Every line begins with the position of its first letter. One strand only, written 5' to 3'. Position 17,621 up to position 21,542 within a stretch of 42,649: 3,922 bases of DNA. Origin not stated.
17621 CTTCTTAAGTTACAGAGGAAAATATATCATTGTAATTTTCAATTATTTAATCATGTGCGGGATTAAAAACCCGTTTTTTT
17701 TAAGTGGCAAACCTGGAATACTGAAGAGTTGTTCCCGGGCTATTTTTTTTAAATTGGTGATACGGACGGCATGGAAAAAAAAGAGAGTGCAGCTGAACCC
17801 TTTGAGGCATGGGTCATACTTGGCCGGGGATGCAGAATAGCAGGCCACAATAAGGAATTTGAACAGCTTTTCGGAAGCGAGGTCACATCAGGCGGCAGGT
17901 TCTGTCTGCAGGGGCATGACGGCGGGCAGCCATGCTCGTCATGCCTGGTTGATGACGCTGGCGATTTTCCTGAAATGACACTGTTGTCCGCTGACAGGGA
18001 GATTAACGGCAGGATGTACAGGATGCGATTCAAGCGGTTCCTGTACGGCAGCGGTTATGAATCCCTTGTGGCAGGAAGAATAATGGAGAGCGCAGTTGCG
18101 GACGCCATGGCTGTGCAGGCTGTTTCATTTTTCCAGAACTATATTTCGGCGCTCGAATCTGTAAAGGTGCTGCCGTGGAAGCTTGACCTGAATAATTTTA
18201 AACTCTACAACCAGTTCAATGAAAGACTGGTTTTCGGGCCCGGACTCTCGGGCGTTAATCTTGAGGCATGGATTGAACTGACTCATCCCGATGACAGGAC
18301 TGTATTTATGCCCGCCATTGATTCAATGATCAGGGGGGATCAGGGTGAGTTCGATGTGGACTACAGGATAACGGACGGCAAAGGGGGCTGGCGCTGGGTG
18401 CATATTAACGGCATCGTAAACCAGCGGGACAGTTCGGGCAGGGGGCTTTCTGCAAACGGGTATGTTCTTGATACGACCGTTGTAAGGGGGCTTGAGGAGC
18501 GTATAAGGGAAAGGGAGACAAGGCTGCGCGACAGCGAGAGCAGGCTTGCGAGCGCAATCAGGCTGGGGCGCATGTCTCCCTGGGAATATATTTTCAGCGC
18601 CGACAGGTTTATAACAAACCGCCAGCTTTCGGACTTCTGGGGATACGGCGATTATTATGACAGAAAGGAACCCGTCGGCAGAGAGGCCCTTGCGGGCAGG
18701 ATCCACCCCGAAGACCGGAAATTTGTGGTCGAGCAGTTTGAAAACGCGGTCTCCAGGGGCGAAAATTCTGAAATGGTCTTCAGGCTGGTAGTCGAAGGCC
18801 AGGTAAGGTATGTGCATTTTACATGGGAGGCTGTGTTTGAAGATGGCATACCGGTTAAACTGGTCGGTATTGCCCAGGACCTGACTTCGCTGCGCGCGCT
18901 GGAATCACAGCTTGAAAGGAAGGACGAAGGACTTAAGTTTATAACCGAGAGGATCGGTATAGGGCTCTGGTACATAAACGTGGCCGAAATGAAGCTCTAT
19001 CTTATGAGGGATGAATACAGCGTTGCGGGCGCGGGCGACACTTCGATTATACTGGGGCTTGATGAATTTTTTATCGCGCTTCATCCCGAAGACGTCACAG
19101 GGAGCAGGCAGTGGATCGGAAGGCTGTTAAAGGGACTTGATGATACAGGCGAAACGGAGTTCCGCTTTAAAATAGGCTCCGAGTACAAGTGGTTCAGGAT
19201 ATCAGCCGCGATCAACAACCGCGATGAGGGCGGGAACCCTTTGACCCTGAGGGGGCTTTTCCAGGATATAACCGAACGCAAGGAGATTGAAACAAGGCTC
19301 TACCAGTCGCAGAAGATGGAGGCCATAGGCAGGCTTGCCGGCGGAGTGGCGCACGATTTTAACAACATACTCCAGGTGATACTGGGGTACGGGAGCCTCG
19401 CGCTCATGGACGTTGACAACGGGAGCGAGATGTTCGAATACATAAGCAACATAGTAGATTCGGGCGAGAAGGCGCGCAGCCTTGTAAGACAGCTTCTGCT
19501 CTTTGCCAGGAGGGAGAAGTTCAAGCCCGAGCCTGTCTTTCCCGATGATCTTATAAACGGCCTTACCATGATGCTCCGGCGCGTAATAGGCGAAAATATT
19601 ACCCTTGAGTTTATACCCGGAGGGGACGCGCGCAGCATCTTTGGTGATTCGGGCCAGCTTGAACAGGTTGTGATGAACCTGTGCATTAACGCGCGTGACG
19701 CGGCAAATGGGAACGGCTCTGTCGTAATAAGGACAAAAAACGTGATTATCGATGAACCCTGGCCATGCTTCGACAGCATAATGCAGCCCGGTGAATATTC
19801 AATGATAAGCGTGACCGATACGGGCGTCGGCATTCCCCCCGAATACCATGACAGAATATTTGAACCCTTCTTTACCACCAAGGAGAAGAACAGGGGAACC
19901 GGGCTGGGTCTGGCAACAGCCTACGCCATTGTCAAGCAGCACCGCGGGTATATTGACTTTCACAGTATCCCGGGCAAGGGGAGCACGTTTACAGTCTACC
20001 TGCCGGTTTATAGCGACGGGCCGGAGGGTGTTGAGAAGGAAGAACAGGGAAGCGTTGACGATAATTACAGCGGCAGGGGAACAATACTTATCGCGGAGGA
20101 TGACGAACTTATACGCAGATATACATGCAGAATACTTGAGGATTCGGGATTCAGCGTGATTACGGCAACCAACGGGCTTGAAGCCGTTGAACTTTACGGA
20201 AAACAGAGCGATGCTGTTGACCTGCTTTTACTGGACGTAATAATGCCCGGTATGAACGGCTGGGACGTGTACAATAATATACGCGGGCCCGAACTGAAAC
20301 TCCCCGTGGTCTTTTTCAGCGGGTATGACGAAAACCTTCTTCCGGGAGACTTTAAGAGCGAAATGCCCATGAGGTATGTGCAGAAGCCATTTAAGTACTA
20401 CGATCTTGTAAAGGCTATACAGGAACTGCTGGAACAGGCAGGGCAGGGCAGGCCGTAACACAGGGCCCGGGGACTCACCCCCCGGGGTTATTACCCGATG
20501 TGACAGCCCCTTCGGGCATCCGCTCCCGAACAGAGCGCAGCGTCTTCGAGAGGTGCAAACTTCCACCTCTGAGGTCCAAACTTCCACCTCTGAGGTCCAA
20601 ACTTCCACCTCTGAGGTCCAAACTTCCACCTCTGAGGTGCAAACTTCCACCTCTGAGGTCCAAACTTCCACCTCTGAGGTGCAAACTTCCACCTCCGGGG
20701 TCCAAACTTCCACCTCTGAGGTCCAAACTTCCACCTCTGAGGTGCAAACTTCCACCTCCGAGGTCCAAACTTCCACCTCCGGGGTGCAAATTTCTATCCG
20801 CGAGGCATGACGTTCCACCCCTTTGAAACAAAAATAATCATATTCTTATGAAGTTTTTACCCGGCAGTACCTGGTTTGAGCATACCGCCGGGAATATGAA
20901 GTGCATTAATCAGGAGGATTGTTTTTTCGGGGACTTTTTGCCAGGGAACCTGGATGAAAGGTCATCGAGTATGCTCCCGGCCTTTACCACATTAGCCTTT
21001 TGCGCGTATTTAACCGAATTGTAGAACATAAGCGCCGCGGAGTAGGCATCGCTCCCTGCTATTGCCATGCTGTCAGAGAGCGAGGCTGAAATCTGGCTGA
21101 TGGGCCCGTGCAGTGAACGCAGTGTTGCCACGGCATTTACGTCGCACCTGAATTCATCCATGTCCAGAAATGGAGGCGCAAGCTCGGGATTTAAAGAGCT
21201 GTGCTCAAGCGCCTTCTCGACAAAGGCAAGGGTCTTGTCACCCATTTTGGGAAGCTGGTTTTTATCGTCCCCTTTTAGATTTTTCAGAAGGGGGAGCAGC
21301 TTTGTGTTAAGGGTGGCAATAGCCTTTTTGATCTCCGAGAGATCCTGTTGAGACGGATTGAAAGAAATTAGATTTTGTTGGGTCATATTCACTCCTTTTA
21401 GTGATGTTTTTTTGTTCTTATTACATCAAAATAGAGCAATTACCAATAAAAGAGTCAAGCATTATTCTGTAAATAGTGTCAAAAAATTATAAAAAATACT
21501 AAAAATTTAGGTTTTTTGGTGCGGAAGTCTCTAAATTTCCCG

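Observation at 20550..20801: Array of 12 tandem 21-bp units that are simultaneously hairpins, phased palindromes and anti-Shine-Dalgarno look-alikes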

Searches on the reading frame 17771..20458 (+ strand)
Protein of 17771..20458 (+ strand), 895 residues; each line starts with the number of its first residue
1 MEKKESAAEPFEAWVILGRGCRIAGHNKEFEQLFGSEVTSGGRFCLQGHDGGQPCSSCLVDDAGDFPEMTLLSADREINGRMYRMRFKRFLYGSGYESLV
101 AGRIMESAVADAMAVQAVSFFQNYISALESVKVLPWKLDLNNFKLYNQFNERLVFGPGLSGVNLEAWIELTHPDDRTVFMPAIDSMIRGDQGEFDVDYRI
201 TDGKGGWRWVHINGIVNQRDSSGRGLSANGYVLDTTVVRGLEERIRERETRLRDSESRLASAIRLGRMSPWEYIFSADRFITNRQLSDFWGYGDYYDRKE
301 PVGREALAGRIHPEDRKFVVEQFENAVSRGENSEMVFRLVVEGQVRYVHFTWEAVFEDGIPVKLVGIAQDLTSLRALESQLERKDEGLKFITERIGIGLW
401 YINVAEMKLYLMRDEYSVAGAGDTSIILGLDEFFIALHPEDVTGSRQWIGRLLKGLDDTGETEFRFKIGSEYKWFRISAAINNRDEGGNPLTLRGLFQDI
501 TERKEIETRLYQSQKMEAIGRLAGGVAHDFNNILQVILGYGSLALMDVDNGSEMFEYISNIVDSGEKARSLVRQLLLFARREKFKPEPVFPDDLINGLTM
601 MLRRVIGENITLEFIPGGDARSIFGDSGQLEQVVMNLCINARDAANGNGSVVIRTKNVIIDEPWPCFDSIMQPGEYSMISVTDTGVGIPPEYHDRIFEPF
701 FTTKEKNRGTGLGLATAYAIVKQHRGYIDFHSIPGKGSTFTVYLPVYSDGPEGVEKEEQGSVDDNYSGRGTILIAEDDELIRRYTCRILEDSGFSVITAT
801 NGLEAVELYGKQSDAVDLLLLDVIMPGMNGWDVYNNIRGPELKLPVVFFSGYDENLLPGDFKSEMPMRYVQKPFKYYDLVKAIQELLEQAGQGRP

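Call 8: search_protein_families(library=pfam, proteins=[window:17771-20458:+])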
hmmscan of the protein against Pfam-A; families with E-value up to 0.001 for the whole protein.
window:17771-20458:+ (895 aa): 5 families
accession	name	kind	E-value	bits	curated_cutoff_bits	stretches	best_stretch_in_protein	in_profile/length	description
PF08447.18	PAS_3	-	2.2e-24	86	25.6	2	164-227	23-84/89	PAS fold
PF02518.31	HATPase_c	-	5.9e-24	85.1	26.4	1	625-746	1-109/111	Histidine kinase-, DNA gyrase B-, and HSP90-like ATPase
PF00072.30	Response_reg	-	1.6e-20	73.7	30.2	1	772-884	1-111/111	Response regulator receiver domain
PF00512.31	HisKA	-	1.7e-08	34.8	26.9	1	520-582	3-64/66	His Kinase A (phospho-acceptor) domain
PF08448.16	PAS_4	-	0.00011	22.8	23.1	0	302-375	36-109/110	PAS fold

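Call 14: find_encoding_contigs(protein=window:17771-20458:+, flank=6000, max_places=10)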
Protein window:17771-20458:+ (895 aa): no gene with exactly this product is on record in the collection.

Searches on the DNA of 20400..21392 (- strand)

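Call 46: search_rna_families(source=window, start=20400, end=21000, threshold=evalue, max_evalue=10)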
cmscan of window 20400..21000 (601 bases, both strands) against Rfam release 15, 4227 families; matches with E-value up to 10: 13.
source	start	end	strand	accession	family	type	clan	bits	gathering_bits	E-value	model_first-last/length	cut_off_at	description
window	20628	20701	+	RF03201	mir-617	Gene; miRNA;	-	25.2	80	0.0088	1-82/82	no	mir-617 microRNA precursor family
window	20614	20694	-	RF03912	mir-4659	Gene; miRNA;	-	23.5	92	0.028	1-73/73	no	mir-4659 microRNA precursor family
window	20634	20695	+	RF03572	MIR2109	Gene; miRNA;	-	20.7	100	0.15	1-71/71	no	MIR2109 microRNA precursor family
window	20614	20694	+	RF03912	mir-4659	Gene; miRNA;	-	19.9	92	0.3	1-73/73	no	mir-4659 microRNA precursor family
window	20603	20684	-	RF02021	mir-3179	Gene; miRNA;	-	18.8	90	0.88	1-84/84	no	mir-3179 microRNA precursor family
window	20808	20890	-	RF01220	snoR104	Gene; snRNA; snoRNA; HACA-box;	-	18.2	40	1.7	1-118/118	no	Small nucleolar RNA snoR104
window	20665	20785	+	RF02130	GNAS-AS1_4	Gene; lncRNA;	-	18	50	5.1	1-122/122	no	GNAS antisense RNA 1 conserved region 4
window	20622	20708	-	RF00683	mir-143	Gene; miRNA;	-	17.9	60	0.19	1-84/84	no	mir-143 microRNA precursor family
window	20566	20618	-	RF01297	sR40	Gene; snRNA; snoRNA; CD-box;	-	17.2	50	0.65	1-61/61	no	Small nucleolar RNA sR40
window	20551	20757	-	RF04153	MIR856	Gene; miRNA;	-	15.3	297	0.26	1-258/258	no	MIR856 microRNA precursor family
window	20710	20787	+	RF03201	mir-617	Gene; miRNA;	-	15.2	80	5.5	1-82/82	no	mir-617 microRNA precursor family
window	20650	20702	-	RF01297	sR40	Gene; snRNA; snoRNA; CD-box;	-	14.6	50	2.8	1-61/61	no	Small nucleolar RNA sR40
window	20736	20761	-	RF02263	MAT2A_D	Cis-reg;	-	14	32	5.7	1-41/41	no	MAT2A 3'UTR stem loop D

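Call 47: search_rna_families(sources=[L100, L109, L093, L074, L039, L043, L036, L112, L108, L056, L032, L021], threshold=gathering)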
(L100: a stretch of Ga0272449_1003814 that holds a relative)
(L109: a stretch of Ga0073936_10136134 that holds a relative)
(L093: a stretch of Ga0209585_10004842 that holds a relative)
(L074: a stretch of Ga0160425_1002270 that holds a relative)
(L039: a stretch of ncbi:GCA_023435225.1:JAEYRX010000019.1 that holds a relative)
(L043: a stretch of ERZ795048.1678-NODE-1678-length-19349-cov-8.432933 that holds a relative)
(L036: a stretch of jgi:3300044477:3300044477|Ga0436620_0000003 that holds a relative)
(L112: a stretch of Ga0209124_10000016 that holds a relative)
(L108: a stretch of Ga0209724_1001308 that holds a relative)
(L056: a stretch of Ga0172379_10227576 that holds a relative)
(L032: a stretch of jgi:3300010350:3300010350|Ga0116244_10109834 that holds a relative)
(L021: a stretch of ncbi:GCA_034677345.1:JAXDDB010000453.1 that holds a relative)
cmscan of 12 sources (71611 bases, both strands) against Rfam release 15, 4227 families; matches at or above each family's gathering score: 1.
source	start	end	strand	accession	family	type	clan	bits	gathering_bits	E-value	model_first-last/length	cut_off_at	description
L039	6483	6556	+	RF00005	tRNA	Gene; tRNA;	CL00001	68.6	29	8.4e-13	1-71/71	no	tRNA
